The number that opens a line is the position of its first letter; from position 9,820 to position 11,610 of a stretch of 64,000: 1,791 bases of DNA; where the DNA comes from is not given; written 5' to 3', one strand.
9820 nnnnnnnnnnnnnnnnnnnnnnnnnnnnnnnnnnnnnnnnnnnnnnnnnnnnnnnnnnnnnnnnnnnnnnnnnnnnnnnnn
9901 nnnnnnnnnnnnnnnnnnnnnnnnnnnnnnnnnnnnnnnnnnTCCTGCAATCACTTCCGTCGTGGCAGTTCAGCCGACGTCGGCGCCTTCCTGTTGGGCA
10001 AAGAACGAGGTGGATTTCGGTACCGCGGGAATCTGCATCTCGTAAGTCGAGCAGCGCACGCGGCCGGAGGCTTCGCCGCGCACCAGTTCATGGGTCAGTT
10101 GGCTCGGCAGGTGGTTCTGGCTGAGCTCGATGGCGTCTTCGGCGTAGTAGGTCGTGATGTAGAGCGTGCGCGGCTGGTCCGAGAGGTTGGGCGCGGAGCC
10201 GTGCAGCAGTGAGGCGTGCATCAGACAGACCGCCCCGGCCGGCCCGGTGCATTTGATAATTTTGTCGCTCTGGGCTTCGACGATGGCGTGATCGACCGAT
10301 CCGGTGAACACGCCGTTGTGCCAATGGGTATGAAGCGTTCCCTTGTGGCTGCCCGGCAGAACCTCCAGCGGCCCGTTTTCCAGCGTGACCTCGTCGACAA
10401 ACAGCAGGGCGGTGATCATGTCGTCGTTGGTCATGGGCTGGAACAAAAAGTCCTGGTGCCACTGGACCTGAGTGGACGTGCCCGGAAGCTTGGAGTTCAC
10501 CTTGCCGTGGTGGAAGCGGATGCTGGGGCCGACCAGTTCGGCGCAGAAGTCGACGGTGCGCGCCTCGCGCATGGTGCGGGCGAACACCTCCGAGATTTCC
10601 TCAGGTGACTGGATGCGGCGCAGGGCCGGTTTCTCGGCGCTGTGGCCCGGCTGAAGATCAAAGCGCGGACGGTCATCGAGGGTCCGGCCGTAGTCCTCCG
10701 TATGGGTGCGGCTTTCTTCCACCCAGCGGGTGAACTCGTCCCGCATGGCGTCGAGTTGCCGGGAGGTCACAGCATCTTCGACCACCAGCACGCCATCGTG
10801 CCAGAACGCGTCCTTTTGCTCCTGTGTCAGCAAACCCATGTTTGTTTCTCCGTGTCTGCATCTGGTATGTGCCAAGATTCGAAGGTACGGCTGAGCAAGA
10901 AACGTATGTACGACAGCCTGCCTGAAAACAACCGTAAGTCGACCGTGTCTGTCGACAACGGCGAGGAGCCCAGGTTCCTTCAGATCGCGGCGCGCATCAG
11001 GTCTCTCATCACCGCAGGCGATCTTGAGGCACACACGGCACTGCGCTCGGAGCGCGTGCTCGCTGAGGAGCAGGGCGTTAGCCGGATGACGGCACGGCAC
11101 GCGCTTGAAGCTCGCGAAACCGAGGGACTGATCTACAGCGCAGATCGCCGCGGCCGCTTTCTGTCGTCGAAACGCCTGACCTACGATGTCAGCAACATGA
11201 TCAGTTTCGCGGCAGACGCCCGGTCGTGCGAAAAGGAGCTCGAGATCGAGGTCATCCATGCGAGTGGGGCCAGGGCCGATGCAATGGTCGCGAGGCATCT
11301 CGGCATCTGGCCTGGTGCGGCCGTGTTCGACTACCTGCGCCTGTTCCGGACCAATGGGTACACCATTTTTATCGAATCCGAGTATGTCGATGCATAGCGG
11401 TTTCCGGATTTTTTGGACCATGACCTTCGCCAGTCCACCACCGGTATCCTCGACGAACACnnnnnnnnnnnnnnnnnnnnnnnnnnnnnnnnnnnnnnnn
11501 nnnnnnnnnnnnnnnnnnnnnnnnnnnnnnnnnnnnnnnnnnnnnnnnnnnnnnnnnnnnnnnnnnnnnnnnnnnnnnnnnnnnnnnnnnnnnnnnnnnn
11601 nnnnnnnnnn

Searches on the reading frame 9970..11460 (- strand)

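Call 67: search_protein_families(library=pfam, proteins=[window:9970-11460:-], max_evalue=0.00001)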
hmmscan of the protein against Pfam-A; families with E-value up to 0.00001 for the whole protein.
window:9970-11460:- (496 aa): 1 family
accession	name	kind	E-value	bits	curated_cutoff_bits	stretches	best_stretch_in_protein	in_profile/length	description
PF05721.19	PhyH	-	3.7e-26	93.2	22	1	221-432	3-212/213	Phytanoyl-CoA dioxygenase (PhyH)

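Call 83: search_protein_families(library=ncbifam, proteins=[window:9970-11460:-], max_evalue=1e-10)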
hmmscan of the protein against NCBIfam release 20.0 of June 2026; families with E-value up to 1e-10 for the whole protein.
window:9970-11460:- (496 aa): 1 family
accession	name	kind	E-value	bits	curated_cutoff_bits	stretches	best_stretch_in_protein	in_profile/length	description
TIGR02408.1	ectoine_ThpD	equivalog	1.7e-16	60.4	336.5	1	208-438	14-247/277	ectoine hydroxylase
